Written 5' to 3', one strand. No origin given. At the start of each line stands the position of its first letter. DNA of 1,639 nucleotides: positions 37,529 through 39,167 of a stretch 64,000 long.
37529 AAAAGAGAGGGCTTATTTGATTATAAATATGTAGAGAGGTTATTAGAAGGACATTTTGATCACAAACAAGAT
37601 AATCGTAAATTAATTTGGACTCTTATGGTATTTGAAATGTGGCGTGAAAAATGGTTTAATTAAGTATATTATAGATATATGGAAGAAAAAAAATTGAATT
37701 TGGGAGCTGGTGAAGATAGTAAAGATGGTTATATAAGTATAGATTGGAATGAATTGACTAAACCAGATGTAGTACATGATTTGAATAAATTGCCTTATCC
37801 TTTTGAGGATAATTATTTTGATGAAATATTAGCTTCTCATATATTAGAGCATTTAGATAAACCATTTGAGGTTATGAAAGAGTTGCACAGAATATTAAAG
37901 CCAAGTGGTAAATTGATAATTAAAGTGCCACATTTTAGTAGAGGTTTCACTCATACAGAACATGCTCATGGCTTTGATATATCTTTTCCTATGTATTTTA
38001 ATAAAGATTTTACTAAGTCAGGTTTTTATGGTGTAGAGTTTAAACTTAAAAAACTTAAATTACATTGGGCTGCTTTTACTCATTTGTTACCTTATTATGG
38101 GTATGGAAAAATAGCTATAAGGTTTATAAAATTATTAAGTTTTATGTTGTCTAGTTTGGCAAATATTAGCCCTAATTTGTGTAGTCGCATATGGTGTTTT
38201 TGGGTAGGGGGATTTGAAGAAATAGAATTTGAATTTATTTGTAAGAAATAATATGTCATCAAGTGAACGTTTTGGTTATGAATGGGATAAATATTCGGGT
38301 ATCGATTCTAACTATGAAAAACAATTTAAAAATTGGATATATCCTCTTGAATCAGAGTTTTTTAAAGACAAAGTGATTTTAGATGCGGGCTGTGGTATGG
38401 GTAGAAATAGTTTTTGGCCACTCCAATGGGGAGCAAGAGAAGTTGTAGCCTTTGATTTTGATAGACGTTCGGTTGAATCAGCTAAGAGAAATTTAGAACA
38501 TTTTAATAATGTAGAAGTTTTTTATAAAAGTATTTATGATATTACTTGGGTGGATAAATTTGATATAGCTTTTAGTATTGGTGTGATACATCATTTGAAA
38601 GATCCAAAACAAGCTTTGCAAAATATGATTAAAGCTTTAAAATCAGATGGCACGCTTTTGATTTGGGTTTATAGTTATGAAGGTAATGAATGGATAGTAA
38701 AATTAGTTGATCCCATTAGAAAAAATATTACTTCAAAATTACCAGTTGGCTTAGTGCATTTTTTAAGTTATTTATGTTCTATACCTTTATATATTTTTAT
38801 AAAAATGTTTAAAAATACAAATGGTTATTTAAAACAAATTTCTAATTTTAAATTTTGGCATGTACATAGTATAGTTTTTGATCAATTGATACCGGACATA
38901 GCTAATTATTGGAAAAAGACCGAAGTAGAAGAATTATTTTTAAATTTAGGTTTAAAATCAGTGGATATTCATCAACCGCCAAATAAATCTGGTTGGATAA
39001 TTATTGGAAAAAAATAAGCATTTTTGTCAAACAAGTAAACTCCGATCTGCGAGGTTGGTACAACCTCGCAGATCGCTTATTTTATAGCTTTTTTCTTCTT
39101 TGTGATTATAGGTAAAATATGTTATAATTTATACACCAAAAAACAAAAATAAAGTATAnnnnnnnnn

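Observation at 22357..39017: Six SAM methyltransferases and two AsnB-like amidotransferases in one glycan locus: predicted heavily methylated, amidated uronic-acid glycan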

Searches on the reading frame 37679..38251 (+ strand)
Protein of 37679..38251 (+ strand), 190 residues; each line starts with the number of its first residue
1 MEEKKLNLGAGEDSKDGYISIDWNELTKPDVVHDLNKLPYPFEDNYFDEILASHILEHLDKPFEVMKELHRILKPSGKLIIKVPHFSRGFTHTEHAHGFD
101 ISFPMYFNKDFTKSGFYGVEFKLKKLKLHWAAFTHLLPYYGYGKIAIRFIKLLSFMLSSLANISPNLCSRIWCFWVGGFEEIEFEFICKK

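Call 5: search_protein_families(library=pfam, proteins=[window:37679-38251:+], max_evalue=0.01)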
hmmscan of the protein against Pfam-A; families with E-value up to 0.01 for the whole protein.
window:37679-38251:+ (190 aa): 7 families
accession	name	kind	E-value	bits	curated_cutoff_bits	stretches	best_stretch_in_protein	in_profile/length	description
PF08241.18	Methyltransf_11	-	1.5e-11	45.2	21.2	1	25-81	37-95/95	Methyltransferase domain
PF13489.12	Methyltransf_23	-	1.6e-06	28.4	27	1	43-85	78-120/164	Methyltransferase domain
PF13649.12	Methyltransf_25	-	2.8e-05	25.2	27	1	32-77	52-97/97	Methyltransferase domain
PF08242.18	Methyltransf_12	-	2.9e-05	25.1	30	1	41-79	64-98/98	Methyltransferase domain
PF13847.12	Methyltransf_31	-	0.0001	22.4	27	1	33-85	61-113/145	Methyltransferase domain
PF01209.24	Ubie_methyltran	-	0.0085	15.9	20.1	1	38-81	108-151/233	ubiE/COQ5 methyltransferase family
PF07021.18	MetW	-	0.0098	16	21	0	36-87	65-113/193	Methionine biosynthesis protein MetW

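Call 8: search_protein_families(library=ncbifam, proteins=[window:37679-38251:+], max_evalue=0.001)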
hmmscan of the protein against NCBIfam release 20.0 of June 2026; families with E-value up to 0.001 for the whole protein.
window:37679-38251:+ (190 aa): 9 families
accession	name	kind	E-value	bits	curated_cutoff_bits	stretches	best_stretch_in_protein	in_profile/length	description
NF045667.1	MTase_DVU1556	equivalog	7.2e-06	25.6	155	1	39-81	77-119/213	DVU_1556 family methyltransferase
NF001240.0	PRK00216.1-1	equivalog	1.9e-05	23.8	378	1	33-89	122-174/251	bifunctional demethylmenaquinone methyltransferase/2-methoxy-6-polyprenyl-1,4-benzoquinol methylase UbiE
NF001241.0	PRK00216.1-2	equivalog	5.5e-05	22.9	327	1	38-88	104-152/231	demethylmenaquinone methyltransferase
NF001243.0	PRK00216.1-4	equivalog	8.4e-05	22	235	1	31-81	102-151/237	demethylmenaquinone methyltransferase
TIGR04345.1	ovoA_Cterm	equivalog_domain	0.00033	20.3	170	1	46-85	134-173/242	putative 4-mercaptohistidine N1-methyltransferase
TIGR02752.1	MenG_heptapren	equivalog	0.00037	20.1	419.85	1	28-81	97-149/231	demethylmenaquinone methyltransferase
TIGR01934.1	MenG_MenH_UbiE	subfamily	0.00048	19.5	158.35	1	36-81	98-141/223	ubiquinone/menaquinone biosynthesis methyltransferase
TIGR01983.1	UbiG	equivalog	0.00051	19.4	102.95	1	44-81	114-151/228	bifunctional 2-polyprenyl-6-hydroxyphenol methylase/3-demethylubiquinol 3-O-methyltransferase UbiG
NF041536.1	ArsM_DUF2284_UU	exception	0.00064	18.2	575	1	40-82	139-181/459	arsenite methyltransferase/DUF2284 domain selenoprotein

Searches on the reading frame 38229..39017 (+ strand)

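Call 5: search_protein_families(library=pfam, proteins=[window:38229-39017:+], max_evalue=0.01)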
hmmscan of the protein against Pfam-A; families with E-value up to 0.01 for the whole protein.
window:38229-39017:+ (262 aa): 9 families
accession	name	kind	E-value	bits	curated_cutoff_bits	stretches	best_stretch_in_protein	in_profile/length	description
PF13847.12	Methyltransf_31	-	1.1e-16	61.3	27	1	46-146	3-110/145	Methyltransferase domain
PF08241.18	Methyltransf_11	-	1e-15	58.6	21.2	1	51-145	1-95/95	Methyltransferase domain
PF13649.12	Methyltransf_25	-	1.6e-15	58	27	1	50-141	1-97/97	Methyltransferase domain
PF08242.18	Methyltransf_12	-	6.2e-13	49.8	30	1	51-143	1-98/98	Methyltransferase domain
PF13489.12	Methyltransf_23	-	9e-12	45.5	27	1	40-152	16-123/164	Methyltransferase domain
PF08003.17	Methyltransf_9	-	1.6e-10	40.9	23.8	1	45-156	114-228/315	Protein of unknown function (DUF1698)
PF05175.20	MTS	-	1.9e-07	31.3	23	1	46-147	31-140/170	Methyltransferase small domain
PF06325.19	PrmA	-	3.8e-06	27.1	22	1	40-97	155-211/296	Ribosomal protein L11 methyltransferase (PrmA)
PF03848.20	TehB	-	7.1e-06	26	20.4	1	48-141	32-128/193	Tellurite resistance protein TehB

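Call 8: search_protein_families(library=ncbifam, proteins=[window:38229-39017:+], max_evalue=0.001)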
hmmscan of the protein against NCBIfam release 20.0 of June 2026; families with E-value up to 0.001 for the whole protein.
window:38229-39017:+ (262 aa): 29 families (the best 25 are shown)
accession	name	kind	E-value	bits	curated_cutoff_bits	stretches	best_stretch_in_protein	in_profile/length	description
NF011650.0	PRK15068.1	equivalog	3.6e-12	45.8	209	1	25-154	101-234/324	tRNA 5-methoxyuridine(34)/uridine 5-oxyacetic acid(34) synthase CmoB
TIGR00452.1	TIGR00452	equivalog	2.4e-11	43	275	1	44-147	115-221/316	tRNA 5-methoxyuridine(34)/uridine 5-oxyacetic acid(34) synthase CmoB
TIGR02072.1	BioC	equivalog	2.1e-10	40.8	184.95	1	44-145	32-132/244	malonyl-ACP O-methyltransferase BioC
TIGR01983.1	UbiG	equivalog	2.6e-10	40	102.95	1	37-185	45-189/228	bifunctional 2-polyprenyl-6-hydroxyphenol methylase/3-demethylubiquinol 3-O-methyltransferase UbiG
TIGR04290.1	meth_Rta_06860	hypoth_equivalog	2.7e-10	40.1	300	1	45-139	48-144/226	TIGR04290 family methyltransferase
TIGR04345.1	ovoA_Cterm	equivalog_domain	8.3e-08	32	170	0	20-86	17-80/242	putative 4-mercaptohistidine N1-methyltransferase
TIGR01934.1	MenG_MenH_UbiE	subfamily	2.6e-07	30.2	158.35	1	25-165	23-161/223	ubiquinone/menaquinone biosynthesis methyltransferase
NF008992.0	PRK12335.1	equivalog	9.8e-07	28.2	303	1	45-145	121-223/289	SAM-dependent methyltransferase TehB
NF001785.0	PRK00517.2-2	equivalog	1.1e-06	28.1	188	1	41-115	140-216/282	50S ribosomal protein L11 methyltransferase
TIGR00406.1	prmA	equivalog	1.8e-06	27.6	183.15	1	42-126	155-237/288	50S ribosomal protein L11 methyltransferase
NF043040.1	corrin_prot_MT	hypoth_equivalog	7e-06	25.6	180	1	46-145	41-147/216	corrinoid protein-associated methyltransferase CpaM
NF008405.0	PRK11207.1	equivalog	7.8e-06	25.5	218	1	49-145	33-132/198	tellurite resistance methyltransferase TehB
NF041536.1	ArsM_DUF2284_UU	exception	8.5e-06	24.4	575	1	47-145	77-180/459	arsenite methyltransferase/DUF2284 domain selenoprotein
TIGR02021.1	BchM-ChlM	equivalog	1.3e-05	24.7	158.9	1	39-139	47-145/218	magnesium protoporphyrin IX methyltransferase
NF001244.0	PRK00216.1-5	equivalog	1.7e-05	24.3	216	1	28-157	35-165/236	bifunctional demethylmenaquinone methyltransferase/2-methoxy-6-polyprenyl-1,4-benzoquinol methylase UbiE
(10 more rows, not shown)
